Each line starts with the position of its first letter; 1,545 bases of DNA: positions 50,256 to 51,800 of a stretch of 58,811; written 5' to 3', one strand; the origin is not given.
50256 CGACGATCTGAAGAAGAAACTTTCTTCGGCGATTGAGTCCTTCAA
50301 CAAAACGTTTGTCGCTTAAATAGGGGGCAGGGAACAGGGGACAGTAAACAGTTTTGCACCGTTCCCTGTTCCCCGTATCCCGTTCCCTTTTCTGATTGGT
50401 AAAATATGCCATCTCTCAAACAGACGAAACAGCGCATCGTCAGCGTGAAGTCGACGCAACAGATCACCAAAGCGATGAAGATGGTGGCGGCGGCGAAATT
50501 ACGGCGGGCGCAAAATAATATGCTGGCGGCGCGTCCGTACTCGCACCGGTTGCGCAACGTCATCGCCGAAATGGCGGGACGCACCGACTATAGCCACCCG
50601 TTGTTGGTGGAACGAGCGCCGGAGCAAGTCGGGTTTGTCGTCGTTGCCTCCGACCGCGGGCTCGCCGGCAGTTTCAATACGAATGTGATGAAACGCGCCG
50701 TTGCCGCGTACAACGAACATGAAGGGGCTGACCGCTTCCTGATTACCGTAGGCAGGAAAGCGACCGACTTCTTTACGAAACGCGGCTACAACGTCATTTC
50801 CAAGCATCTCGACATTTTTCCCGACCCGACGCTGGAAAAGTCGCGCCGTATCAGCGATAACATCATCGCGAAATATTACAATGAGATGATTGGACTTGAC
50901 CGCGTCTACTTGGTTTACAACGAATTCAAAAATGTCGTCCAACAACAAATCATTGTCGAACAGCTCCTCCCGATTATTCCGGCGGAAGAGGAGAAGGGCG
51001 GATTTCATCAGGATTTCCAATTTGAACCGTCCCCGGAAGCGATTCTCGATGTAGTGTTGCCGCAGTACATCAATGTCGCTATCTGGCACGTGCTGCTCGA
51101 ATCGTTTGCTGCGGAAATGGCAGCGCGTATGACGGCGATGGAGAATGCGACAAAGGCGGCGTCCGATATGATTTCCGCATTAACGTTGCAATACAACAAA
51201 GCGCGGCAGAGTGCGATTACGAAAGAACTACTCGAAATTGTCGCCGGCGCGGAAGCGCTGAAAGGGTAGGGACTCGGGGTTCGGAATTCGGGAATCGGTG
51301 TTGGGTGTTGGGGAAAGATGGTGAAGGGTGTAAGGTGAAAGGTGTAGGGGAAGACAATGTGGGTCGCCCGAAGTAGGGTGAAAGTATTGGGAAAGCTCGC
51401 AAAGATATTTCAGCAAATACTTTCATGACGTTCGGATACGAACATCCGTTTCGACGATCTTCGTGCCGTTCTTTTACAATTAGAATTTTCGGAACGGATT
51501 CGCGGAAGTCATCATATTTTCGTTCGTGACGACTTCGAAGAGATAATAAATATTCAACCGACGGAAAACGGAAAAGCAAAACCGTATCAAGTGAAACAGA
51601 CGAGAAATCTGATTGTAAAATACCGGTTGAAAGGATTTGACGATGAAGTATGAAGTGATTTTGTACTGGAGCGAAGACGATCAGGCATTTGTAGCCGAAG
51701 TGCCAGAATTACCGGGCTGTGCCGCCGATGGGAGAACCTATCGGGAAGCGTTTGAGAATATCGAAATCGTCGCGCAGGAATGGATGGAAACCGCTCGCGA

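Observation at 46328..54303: F1Fo ATP synthase operon interrupted by repeat-bracketed accessory cassettes (integron-like organisation, no integrase in view)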

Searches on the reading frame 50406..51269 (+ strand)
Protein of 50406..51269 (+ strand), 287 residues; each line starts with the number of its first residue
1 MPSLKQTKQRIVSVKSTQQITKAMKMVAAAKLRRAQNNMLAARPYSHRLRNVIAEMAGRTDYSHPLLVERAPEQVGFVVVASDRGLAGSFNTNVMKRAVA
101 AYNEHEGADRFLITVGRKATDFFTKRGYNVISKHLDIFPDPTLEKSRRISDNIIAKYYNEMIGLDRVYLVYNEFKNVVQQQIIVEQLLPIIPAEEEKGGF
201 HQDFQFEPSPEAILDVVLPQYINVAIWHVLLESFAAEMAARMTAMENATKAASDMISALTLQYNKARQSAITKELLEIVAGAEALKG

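Call 13: find_related_loci(query=window:50406-51269:+, collection=genome_contigs, flank=10000)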
Query window:50406-51269:+ (287 aa) in genome_contigs; peptide patterns used: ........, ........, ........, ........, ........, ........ (x = any residue, [..] = any of these).
600 stretches matched a pattern (row limit reached: there are more); 593 encode a relative of the query (tblastn E <= 1e-3); the best 80 are kept; 80 distinct loci.
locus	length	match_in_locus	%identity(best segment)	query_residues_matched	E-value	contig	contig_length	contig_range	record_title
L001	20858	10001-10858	53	1-285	1e-92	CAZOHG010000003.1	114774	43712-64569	MAG TPA_asm: uncultured Deferribacteres bacterium isolate SRP163575_co3_314 genome assembly, contig: NODE_85_length_1147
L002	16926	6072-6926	52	1-284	4e-90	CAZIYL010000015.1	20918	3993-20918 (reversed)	MAG TPA_asm: uncultured Deferribacteres bacterium isolate binchicken_co164_28 genome assembly, contig: NODE_371_length_2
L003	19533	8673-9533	51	1-286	9e-87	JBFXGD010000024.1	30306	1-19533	MAG: Calditrichaceae bacterium isolate CA_2019_TPIn_155 NODE_4768_length_30306_cov_5.130389_TPIn, whole genome shotgun s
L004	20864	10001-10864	50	1-285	2e-86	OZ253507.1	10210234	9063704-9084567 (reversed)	MAG: Candidatus Marinacidobacterales bacterium isolate be89a19c-e000-4bee-9fbc-49585ca06e7f genome assembly, chromosome:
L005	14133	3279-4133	48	1-286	2e-85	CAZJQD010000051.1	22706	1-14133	MAG TPA_asm: uncultured bacterium isolate SRP329715_co1_394 genome assembly, contig: NODE_3251_length_22706_cov_9.362545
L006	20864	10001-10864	51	1-286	1e-85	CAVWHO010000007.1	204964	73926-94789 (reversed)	MAG: Nitrospirota bacterium isolate MFD01299.bin.1.129 genome assembly, contig: contig_30201, whole genome shotgun seque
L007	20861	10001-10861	50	1-287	2e-84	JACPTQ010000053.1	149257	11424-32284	MAG: Deltaproteobacteria bacterium isolate NC_groundwater_736_Ag_S-0.65um_62_10 S37_SO-6_scaffold_147250, whole genome s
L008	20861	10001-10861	48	1-286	2e-83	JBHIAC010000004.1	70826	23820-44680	MAG: bacterium isolate K_3_bin.3 NODE_43_length_70826_cov_10.471168, whole genome shotgun sequence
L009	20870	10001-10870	48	1-286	4e-82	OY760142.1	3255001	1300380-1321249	MAG: Nitrospirota bacterium isolate 41fe4016-ed88-40a2-aca4-2b8d86c50af7 genome assembly, chromosome: 1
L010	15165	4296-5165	46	1-286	2e-81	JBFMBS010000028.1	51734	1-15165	MAG: Bacteroidota bacterium isolate MAG170 MAG170_28, whole genome shotgun sequence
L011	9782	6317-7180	48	1-287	4e-81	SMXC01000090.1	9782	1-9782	MAG: Caldithrix sp. isolate N075bin58 k141_453856, whole genome shotgun sequence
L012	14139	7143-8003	46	1-286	2e-81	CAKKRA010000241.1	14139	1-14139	Nitrospiria bacterium isolate Hainich-H32-bin128-1 genome assembly, contig: H32-bin128_1_Hain_PNK108_H32_02um_2672_lengt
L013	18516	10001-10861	47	1-286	2e-79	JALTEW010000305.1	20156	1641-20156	MAG: bacterium isolate S014_metabat2_scaf2bin.059 S014_NODE_424_length_20156_cov_3.905337, whole genome shotgun sequence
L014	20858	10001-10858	46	1-287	2e-79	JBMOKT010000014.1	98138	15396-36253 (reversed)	MAG: Bacillota bacterium isolate Betzabe_MAG005 MAG005_14, whole genome shotgun sequence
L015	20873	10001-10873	47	1-285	2e-79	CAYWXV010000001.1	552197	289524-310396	MAG TPA_asm: uncultured Alphaproteobacteria bacterium isolate binchicken_co118_222 genome assembly, contig: NODE_3_lengt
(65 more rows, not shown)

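Call 15: find_encoding_contigs(protein=window:50406-51269:+, flank=10000, max_places=10)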
Protein window:50406-51269:+ (287 aa): 1 contig read that carries it; 1 place shown.
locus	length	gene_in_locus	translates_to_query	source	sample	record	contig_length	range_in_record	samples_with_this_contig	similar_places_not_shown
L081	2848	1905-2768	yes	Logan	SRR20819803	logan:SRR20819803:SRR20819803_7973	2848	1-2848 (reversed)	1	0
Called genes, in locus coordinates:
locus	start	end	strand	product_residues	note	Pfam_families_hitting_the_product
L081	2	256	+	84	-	?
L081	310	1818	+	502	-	PF02874:ATP-synt_ab_N, PF00006:ATP-synt_ab, PF00306:ATP-synt_ab_C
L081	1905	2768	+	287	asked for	PF00231:ATP-synt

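Call 16: find_related_loci(query=window:50406-51269:+, collection=metagenome_contigs, flank=10000)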
Query window:50406-51269:+ (287 aa) in metagenome_contigs; peptide patterns used: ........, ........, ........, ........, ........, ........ (x = any residue, [..] = any of these).
600 stretches matched a pattern (row limit reached: there are more); 595 encode a relative of the query (tblastn E <= 1e-3); the best 80 are kept; 80 distinct loci.
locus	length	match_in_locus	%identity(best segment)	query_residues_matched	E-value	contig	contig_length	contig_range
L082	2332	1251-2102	57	1-286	8e-109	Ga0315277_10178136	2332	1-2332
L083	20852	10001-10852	57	1-286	6e-102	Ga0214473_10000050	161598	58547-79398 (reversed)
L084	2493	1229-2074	55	3-286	3e-92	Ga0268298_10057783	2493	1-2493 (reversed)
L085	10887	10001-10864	48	1-287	7e-88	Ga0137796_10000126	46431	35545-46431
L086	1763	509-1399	47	1-286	7e-91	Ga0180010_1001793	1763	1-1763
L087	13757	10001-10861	50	1-285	2e-85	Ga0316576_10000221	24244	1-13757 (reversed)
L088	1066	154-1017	51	1-286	1e-92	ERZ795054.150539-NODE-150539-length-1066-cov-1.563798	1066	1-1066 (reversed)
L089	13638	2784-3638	48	1-286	4e-85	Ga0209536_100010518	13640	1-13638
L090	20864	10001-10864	50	1-286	1e-84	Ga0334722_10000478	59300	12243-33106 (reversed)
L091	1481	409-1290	50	1-286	3e-89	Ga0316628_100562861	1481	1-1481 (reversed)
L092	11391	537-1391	49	1-284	4e-83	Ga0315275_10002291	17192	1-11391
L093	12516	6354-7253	48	1-286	1e-82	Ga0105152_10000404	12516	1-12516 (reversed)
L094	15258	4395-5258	49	1-286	7e-82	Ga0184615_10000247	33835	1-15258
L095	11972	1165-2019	49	1-286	7e-81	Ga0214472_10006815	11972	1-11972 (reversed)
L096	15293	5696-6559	48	1-287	5e-81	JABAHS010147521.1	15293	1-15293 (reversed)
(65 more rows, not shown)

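Call 18: find_homologous_proteins(query=window:50406-51269:+, max_evalue=1e-60)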
Query window:50406-51269:+ (287 aa): 3929 proteins with E <= 1e-60 among 8000 candidates; the best 120 are listed.
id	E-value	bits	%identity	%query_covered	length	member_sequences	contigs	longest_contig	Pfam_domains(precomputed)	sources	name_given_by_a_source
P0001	1.8e-181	619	100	100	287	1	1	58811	PF00231.25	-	-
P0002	6.5e-142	489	78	100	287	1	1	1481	PF00231.25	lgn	-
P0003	7.7e-139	479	77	100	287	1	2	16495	PF00231.25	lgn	-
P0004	7.7e-136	469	76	100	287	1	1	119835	PF00231.25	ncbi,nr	ncbi:MAG: ATP synthase F1 subunit gamma [bacterium]|nr:ATP synthase F1 subunit gamma [bacterium]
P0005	2.1e-134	465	76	100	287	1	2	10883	PF00231.25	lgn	-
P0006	5.7e-132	457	75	100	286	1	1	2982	PF00231.25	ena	-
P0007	2.0e-131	455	77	100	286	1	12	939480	PF00231.25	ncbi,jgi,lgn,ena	-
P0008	2.7e-127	441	79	91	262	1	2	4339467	PF00231.25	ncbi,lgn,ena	-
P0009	6.0e-99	348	59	100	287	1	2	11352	PF00231.25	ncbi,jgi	jgi:F-type H+-transporting ATPase subunit gamma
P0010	2.9e-98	346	59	100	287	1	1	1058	PF00231.25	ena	-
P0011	8.4e-97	341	59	100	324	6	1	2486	PF00231.25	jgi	-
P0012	9.4e-97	341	59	100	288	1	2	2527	PF00231.25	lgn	-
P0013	1.1e-96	341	60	100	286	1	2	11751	PF00231.25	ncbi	-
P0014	1.4e-96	341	58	100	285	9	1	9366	PF00231.25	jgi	jgi:F-type H+-transporting ATPase subunit gamma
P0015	1.6e-96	341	58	100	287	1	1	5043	PF00231.25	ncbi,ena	-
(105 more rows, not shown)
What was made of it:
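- Closest known: GTAG-tagged REP / REPIN-RAYT systems. Different: Its nearest named AtpG relatives, at 57-59% identity, are Calditrichota, LCP-89 and Zixibacteria MAGs (call 18).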

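Call 19: find_encoding_contigs(protein=P0008, flank=10000, max_places=3)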
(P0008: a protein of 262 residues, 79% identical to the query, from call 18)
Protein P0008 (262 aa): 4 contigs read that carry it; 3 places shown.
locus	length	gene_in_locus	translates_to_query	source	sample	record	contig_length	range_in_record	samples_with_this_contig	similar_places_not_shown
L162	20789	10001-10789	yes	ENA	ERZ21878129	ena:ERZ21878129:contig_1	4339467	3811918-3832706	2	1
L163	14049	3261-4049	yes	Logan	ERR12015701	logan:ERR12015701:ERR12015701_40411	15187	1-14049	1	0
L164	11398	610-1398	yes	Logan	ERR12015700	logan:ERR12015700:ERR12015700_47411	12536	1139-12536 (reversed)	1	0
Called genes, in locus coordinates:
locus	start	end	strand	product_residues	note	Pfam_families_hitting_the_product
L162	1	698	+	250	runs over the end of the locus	PF08032:SpoU_sub_bind, PF00588:SpoU_methylase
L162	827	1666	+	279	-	PF01551:Peptidase_M23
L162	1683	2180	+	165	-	PF04519:Bactofilin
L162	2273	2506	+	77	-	PF09527:ATPase_gene1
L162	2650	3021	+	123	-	-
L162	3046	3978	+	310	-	PF00119:ATP-synt_A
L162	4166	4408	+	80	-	PF00137:ATP-synt_C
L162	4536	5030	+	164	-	PF00430:ATP-synt_B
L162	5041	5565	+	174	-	PF00213:OSCP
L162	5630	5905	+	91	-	-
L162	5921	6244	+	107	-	PF01909:NTP_transf_2 (weak), PF18765:Polbeta (weak)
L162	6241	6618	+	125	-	PF05168:HEPN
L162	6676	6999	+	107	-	PF01909:NTP_transf_2 (weak), PF18765:Polbeta (weak)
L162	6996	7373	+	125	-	PF05168:HEPN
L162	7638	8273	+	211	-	-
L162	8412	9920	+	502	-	PF02874:ATP-synt_ab_N, PF00006:ATP-synt_ab, PF00306:ATP-synt_ab_C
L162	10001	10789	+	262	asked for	PF00231:ATP-synt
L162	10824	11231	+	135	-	PF08780:NTase_sub_bind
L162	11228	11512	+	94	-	PF18765:Polbeta, PF22600:MTPAP-like_central (weak), PF01909:NTP_transf_2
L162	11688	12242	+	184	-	-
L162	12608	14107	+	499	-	PF02874:ATP-synt_ab_N, PF00006:ATP-synt_ab, PF22919:ATP-synt_VA_C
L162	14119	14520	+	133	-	PF02823:ATP-synt_DE_N, PF00401:ATP-synt_DE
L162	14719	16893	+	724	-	PF13432:TPR_16 (faint), PF07719:TPR_2 (faint)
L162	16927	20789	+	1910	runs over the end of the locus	PF07719:TPR_2 (faint), PF13174:TPR_6 (faint)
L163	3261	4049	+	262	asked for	PF00231:ATP-synt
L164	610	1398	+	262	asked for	PF00231:ATP-synt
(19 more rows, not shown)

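Call 20: find_encoding_contigs(protein=P0007, flank=10000, max_places=4)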
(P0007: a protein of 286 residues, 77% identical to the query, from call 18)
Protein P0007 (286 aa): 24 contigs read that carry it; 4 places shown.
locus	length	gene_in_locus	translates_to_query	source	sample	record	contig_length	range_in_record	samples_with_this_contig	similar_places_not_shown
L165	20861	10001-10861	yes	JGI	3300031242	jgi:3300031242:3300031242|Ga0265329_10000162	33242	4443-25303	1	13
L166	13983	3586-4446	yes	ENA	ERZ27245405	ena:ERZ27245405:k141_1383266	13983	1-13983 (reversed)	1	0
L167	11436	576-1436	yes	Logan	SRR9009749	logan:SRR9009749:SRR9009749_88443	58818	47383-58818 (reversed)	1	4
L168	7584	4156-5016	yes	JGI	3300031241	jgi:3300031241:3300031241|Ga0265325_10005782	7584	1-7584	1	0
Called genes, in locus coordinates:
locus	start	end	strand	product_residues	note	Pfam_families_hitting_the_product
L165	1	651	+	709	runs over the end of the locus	PF02012:BNR (faint), PF15902:Sortilin-Vps10 (faint), PF13860:FlgD_ig (weak), PF18962:Por_Secre_tail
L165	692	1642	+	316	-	-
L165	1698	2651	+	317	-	-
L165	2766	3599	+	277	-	PF01551:Peptidase_M23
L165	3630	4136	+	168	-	PF04519:Bactofilin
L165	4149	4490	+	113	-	PF09527:ATPase_gene1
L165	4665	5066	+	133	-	-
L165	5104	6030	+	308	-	PF00119:ATP-synt_A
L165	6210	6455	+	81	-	PF00137:ATP-synt_C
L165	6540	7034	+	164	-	PF00430:ATP-synt_B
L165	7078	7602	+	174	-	PF00213:OSCP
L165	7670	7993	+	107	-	PF18765:Polbeta, PF01909:NTP_transf_2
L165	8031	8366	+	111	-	PF05168:HEPN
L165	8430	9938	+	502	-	PF02874:ATP-synt_ab_N, PF00006:ATP-synt_ab, PF00306:ATP-synt_ab_C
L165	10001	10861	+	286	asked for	PF00231:ATP-synt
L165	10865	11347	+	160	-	PF12867:DinB_2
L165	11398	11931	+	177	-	PF01797:Y1_Tnp (faint)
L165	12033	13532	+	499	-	PF02874:ATP-synt_ab_N, PF00006:ATP-synt_ab, PF22919:ATP-synt_VA_C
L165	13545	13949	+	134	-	PF02823:ATP-synt_DE_N, PF00401:ATP-synt_DE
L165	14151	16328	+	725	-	-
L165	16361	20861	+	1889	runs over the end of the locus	PF13525:YfiO (faint), PF07719:TPR_2 (faint), PF13174:TPR_6 (faint), PF13428:TPR_14 (faint), PF13432:TPR_16 (faint)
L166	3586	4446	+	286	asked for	PF00231:ATP-synt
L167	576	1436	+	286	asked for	PF00231:ATP-synt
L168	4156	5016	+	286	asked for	PF00231:ATP-synt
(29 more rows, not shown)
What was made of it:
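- The filled clade consists of L162 and L165 (calls 19, 20). Relatives have cargo at the same two junctions (calls 19, 20).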

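Call 21: find_encoding_contigs(protein=P0004, flank=10000, max_places=3)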
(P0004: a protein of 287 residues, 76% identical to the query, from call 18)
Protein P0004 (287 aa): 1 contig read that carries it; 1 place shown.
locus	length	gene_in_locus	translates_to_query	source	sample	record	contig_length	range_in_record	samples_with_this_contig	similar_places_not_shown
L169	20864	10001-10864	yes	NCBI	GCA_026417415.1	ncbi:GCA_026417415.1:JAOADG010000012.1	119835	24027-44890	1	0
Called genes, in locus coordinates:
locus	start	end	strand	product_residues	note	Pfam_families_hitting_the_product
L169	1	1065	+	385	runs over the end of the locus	PF00155:Aminotran_1_2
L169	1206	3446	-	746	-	PF05547:Peptidase_M6, PF18962:Por_Secre_tail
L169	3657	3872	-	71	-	PF08984:DUF1858 (weak)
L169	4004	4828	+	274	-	PF01551:Peptidase_M23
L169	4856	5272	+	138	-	PF04519:Bactofilin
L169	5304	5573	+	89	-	PF09527:ATPase_gene1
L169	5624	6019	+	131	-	-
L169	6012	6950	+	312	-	PF00119:ATP-synt_A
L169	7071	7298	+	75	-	PF00137:ATP-synt_C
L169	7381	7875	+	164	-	PF00430:ATP-synt_B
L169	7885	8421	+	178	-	PF00213:OSCP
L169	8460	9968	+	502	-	PF02874:ATP-synt_ab_N, PF00006:ATP-synt_ab, PF00306:ATP-synt_ab_C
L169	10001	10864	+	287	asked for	PF00231:ATP-synt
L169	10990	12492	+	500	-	PF02874:ATP-synt_ab_N, PF00006:ATP-synt_ab, PF22919:ATP-synt_VA_C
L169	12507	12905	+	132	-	PF02823:ATP-synt_DE_N, PF00401:ATP-synt_DE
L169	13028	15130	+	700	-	PF07719:TPR_2 (faint), PF13181:TPR_8 (faint)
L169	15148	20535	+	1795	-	PF13174:TPR_6 (faint), PF13525:YfiO (faint), PF14559:TPR_19 (faint)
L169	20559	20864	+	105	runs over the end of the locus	-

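Call 24: find_encoding_contigs(protein=P0003, flank=10000, max_places=3)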
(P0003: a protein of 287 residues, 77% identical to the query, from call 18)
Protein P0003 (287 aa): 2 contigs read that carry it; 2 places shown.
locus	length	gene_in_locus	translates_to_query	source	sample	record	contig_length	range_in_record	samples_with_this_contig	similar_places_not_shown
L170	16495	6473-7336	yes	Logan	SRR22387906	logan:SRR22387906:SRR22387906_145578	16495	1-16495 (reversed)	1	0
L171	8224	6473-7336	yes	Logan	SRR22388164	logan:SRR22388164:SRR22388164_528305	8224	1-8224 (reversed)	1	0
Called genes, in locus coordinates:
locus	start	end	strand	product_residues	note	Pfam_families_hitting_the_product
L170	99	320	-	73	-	-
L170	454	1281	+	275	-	PF01551:Peptidase_M23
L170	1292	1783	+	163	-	PF04519:Bactofilin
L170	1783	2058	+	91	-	PF09527:ATPase_gene1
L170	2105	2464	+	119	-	-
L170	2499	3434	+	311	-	PF00119:ATP-synt_A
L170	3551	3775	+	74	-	PF00137:ATP-synt_C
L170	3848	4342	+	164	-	PF00430:ATP-synt_B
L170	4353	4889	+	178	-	PF00213:OSCP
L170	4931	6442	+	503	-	PF02874:ATP-synt_ab_N, PF00006:ATP-synt_ab, PF00306:ATP-synt_ab_C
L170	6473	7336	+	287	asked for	PF00231:ATP-synt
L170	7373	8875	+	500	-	PF02874:ATP-synt_ab_N, PF00006:ATP-synt_ab, PF22919:ATP-synt_VA_C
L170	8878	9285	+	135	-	PF02823:ATP-synt_DE_N, PF00401:ATP-synt_DE (weak)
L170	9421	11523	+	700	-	-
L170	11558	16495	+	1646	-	?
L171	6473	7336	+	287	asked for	PF00231:ATP-synt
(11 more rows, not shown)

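Call 25: find_encoding_contigs(protein=P0005, flank=10000, max_places=3)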
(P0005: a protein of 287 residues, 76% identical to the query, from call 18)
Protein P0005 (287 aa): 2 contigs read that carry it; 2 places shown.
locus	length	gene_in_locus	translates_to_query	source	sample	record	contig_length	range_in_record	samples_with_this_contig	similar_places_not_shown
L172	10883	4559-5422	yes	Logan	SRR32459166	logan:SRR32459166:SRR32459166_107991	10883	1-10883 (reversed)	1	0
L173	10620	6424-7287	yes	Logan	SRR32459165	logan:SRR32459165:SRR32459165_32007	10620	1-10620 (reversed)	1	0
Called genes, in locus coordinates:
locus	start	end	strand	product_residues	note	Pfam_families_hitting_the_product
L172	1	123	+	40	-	?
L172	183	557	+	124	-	-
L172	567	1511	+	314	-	PF00119:ATP-synt_A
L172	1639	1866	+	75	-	PF00137:ATP-synt_C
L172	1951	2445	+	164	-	PF00430:ATP-synt_B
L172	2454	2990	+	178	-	PF00213:OSCP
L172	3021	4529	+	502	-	PF02874:ATP-synt_ab_N, PF00006:ATP-synt_ab, PF06745:ATPase (faint), PF00306:ATP-synt_ab_C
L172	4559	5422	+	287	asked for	PF00231:ATP-synt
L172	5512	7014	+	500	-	PF02874:ATP-synt_ab_N, PF00006:ATP-synt_ab, PF22919:ATP-synt_VA_C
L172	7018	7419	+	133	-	PF02823:ATP-synt_DE_N, PF00401:ATP-synt_DE (weak)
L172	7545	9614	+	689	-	PF13428:TPR_14 (faint), PF07719:TPR_2 (faint), PF13181:TPR_8 (faint)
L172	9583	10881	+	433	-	?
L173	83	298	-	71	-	PF08984:DUF1858 (weak)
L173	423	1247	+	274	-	PF01551:Peptidase_M23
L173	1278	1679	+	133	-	PF04519:Bactofilin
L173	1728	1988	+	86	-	PF09527:ATPase_gene1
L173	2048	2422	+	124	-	-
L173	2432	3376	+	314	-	PF00119:ATP-synt_A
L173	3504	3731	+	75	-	PF00137:ATP-synt_C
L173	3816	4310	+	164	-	PF00430:ATP-synt_B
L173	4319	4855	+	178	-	PF00213:OSCP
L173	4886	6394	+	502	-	PF02874:ATP-synt_ab_N, PF00006:ATP-synt_ab, PF06745:ATPase (faint), PF00306:ATP-synt_ab_C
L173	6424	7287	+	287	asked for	PF00231:ATP-synt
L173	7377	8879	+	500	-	PF02874:ATP-synt_ab_N, PF00006:ATP-synt_ab, PF22919:ATP-synt_VA_C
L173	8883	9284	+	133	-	PF02823:ATP-synt_DE_N, PF00401:ATP-synt_DE (weak)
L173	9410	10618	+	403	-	?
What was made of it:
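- Content varies between relatives, including empty sites (calls 19-21, 24, 25).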

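Call 26: find_encoding_contigs(protein=P0006, flank=10000, max_places=2)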
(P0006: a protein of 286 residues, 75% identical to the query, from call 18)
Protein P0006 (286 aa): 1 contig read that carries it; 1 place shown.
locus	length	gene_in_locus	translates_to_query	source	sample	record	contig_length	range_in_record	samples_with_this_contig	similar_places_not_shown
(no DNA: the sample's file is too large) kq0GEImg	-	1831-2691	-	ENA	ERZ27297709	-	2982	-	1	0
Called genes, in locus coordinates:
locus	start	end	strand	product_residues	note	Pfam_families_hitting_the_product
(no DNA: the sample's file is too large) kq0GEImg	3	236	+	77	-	?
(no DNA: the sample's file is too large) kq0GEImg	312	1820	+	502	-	PF02874:ATP-synt_ab_N, PF00006:ATP-synt_ab, PF00306:ATP-synt_ab_C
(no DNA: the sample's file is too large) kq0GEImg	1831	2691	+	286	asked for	PF00231:ATP-synt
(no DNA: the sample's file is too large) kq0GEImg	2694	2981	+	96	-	?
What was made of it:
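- Tried and rejected: The informative relatives at 75-79% came from the protein search plus contig look-ups (calls 18-21, 24-26).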

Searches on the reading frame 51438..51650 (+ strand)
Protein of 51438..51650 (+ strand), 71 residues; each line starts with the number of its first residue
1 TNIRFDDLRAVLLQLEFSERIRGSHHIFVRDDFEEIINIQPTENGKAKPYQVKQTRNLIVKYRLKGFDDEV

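Call 64: search_protein_families(library=pfam, proteins=[window:51438-51650:+], max_evalue=0.01)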
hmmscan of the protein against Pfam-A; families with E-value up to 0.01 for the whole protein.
seq(71 aa): 1 family
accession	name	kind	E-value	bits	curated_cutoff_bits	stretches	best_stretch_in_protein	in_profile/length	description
PF07927.17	HicA_toxin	-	1.6e-05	25.4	27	1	6-54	2-51/58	HicA toxin of bacterial toxin-antitoxin,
